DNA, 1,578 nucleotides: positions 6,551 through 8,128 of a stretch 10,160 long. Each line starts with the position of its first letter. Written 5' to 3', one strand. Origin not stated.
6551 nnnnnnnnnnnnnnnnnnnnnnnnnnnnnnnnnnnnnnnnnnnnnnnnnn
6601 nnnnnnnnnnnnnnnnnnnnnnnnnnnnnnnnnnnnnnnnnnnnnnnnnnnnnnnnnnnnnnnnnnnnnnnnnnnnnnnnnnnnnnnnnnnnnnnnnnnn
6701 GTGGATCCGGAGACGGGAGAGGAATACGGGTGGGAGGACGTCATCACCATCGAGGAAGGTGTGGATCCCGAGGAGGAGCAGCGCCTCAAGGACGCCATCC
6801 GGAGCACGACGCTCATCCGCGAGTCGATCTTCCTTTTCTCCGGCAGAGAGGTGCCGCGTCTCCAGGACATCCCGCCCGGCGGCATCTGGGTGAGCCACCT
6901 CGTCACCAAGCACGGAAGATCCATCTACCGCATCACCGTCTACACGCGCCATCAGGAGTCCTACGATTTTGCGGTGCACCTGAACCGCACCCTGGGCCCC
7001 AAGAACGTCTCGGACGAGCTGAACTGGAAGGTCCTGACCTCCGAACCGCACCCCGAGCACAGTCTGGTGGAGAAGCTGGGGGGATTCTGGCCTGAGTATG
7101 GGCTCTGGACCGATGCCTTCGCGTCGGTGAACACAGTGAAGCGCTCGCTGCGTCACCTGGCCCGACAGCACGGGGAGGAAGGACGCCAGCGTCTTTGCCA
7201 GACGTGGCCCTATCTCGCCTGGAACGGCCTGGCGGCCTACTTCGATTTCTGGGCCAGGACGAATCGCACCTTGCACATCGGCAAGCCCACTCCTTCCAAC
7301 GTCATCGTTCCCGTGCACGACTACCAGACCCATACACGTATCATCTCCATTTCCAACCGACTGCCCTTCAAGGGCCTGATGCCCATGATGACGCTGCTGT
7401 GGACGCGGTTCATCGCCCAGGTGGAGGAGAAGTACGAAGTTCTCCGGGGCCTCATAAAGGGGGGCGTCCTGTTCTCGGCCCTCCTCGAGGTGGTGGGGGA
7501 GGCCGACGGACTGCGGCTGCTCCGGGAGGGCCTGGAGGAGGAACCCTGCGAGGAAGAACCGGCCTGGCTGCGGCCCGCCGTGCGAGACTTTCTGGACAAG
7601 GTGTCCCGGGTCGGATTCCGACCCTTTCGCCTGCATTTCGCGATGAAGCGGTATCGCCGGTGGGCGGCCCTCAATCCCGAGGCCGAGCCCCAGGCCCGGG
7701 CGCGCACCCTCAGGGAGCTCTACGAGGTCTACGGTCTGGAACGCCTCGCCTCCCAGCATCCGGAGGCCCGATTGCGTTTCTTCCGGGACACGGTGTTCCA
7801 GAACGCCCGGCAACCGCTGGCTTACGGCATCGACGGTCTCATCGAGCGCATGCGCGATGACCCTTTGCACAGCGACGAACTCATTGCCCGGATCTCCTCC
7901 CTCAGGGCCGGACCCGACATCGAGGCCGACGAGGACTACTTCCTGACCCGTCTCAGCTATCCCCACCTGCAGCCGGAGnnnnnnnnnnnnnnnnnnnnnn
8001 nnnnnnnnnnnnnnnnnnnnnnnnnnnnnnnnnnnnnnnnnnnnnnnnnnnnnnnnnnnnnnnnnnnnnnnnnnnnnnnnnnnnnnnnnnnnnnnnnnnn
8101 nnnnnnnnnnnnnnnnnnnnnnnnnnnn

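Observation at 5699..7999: About 770-aa central module with no recognisable catalytic signature, lying between the ANL and GNAT domains. It contains an 'RHQESYD' H(X)4D-like motif.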

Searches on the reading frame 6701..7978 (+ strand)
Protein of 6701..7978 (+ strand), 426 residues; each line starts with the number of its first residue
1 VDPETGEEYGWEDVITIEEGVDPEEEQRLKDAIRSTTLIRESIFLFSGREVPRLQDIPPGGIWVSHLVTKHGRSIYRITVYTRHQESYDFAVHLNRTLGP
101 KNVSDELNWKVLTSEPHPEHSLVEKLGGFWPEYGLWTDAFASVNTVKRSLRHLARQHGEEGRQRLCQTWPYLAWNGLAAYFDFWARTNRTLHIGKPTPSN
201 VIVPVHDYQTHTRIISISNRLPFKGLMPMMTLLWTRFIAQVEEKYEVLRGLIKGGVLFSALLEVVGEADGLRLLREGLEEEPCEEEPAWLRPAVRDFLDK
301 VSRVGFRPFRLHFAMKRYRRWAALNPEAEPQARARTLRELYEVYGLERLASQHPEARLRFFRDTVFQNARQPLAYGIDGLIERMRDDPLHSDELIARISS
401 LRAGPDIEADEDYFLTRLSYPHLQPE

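Call 69: search_solved_structures(query=A4, max_evalue=10, show_alignments=3)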
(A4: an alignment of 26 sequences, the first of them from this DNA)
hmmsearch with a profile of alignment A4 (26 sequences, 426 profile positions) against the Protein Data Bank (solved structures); distinct sequences matched with E-value up to 10: 0.

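Call 91: find_homologous_proteins(query=A4, max_evalue=0.001)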
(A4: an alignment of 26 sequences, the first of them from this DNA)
Query A4 (26 sequences) (426 aa, profile of the alignment): 31 proteins with E <= 0.001 among 8000 candidates.
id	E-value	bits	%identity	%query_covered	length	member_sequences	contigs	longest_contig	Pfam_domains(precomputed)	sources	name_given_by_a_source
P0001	5.1e-156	538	100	100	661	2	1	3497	-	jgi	-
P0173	1.7e-148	513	47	100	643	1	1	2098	PF13508.14,PF00583.32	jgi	jgi:GNAT superfamily N-acetyltransferase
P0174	1.6e-147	510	49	100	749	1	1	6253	PF13508.14,PF00583.32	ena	-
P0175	4.1e-145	502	43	100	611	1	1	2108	PF13508.14,PF00583.32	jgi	jgi:GNAT superfamily N-acetyltransferase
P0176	3.5e-143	496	46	100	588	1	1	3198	PF13673.14,PF13508.14,PF00583.32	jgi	jgi:GNAT superfamily N-acetyltransferase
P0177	5.9e-143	495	48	100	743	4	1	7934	PF13508.14,PF00583.32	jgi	jgi:GNAT superfamily N-acetyltransferase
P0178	5.1e-142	492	43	100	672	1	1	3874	PF00583.32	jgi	jgi:hypothetical protein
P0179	1.4e-140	487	44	100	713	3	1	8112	PF13673.14,PF13508.14,PF00583.32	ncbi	-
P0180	1.6e-140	487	49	100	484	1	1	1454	-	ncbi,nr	ncbi:MAG: hypothetical protein R3344_12850, partial [Acidobacteriota bacterium]|nr:hypothetical prot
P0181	4.4e-140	485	46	100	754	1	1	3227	PF13508.14,PF14542.13,PF00583.32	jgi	jgi:GNAT superfamily N-acetyltransferase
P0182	5.2e-139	482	47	100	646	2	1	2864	PF13508.14,PF00583.32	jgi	jgi:long-chain acyl-CoA synthetase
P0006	5.1e-137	475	46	100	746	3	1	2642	PF13673.14,PF13508.14,PF00583.32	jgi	jgi:GNAT superfamily N-acetyltransferase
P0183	1.7e-136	473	43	100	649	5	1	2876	PF13673.14,PF13508.14,PF00583.32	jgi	jgi:GNAT superfamily N-acetyltransferase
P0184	2.5e-136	473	46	100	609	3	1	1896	PF13673.14,PF00583.32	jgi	jgi:GNAT superfamily N-acetyltransferase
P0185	1.3e-135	471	41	97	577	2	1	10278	-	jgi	jgi:hypothetical protein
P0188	1.9e-132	460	43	100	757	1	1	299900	PF13673.14,PF13508.14,PF00583.32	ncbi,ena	-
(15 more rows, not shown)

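Call 92: find_encoding_contigs(protein=P0188, flank=6000, max_places=2)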
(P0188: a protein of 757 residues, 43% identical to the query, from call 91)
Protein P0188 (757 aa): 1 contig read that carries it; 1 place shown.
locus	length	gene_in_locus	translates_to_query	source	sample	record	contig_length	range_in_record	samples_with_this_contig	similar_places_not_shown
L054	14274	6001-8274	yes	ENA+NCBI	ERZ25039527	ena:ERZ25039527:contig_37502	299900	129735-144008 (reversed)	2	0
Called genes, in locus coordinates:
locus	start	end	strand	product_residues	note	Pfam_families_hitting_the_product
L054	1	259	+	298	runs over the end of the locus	PF00285:Citrate_synt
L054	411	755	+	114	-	PF00285:Citrate_synt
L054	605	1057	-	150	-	-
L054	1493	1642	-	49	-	-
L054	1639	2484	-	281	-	PF00174:Oxidored_molyb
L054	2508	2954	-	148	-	-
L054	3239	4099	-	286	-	-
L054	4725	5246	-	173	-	-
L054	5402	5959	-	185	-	-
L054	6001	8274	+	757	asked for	PF00583:Acetyltransf_1, PF13673:Acetyltransf_10 (faint), PF13508:Acetyltransf_7 (weak)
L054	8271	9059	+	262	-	-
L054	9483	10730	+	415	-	PF00245:Alk_phosphatase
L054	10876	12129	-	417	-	-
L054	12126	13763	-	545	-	PF13646:HEAT_2 (weak)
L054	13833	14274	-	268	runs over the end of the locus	PF14256:YwiC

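Call 104: search_protein_families(library=pfam, alignment_id=A4, max_evalue=10)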
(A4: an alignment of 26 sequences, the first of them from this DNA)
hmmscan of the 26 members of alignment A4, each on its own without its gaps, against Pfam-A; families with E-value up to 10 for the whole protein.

A. member 1, seq(426 aa): 0 families

B. families by the number of members that match (of 26 scanned): 12 families
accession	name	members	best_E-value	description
PF09823.15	DUF2357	1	0.0044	Domain of unknown function (DUF2357)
PF16450.11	Prot_ATP_ID_OB_C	1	0.022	Proteasomal ATPase OB C-terminal domain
PF07030.17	Phage_Mu_Gp36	1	0.022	Bacteriophage Mu, Gp36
PF22019.2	GlgB_N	1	0.031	alpha-1,4-glucan branching enzyme GlgB, N-terminal domain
PF01385.25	OrfB_IS605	1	0.049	Probable transposase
PF09492.16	Pec_lyase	1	0.073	Pectic acid lyase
PF12766.13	Pyridox_oxase_2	1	0.11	Pyridoxamine 5'-phosphate oxidase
PF24993.1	GNC1_N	1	0.13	Stalled ribosome sensor GCN1 N-terminal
PF11043.13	Anti-RecBCD_p2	1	0.14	Bacteriophage P22, anti-RecBCD protein 2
PF12631.12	MnmE_helical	1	0.16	MnmE helical domain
PF21325.3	SHPRH_helical-1st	1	0.18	E3 ubiquitin-protein ligase SHPRH, first helical domain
PF18850.6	LPD30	1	0.19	Large polyvalent protein associated domain 30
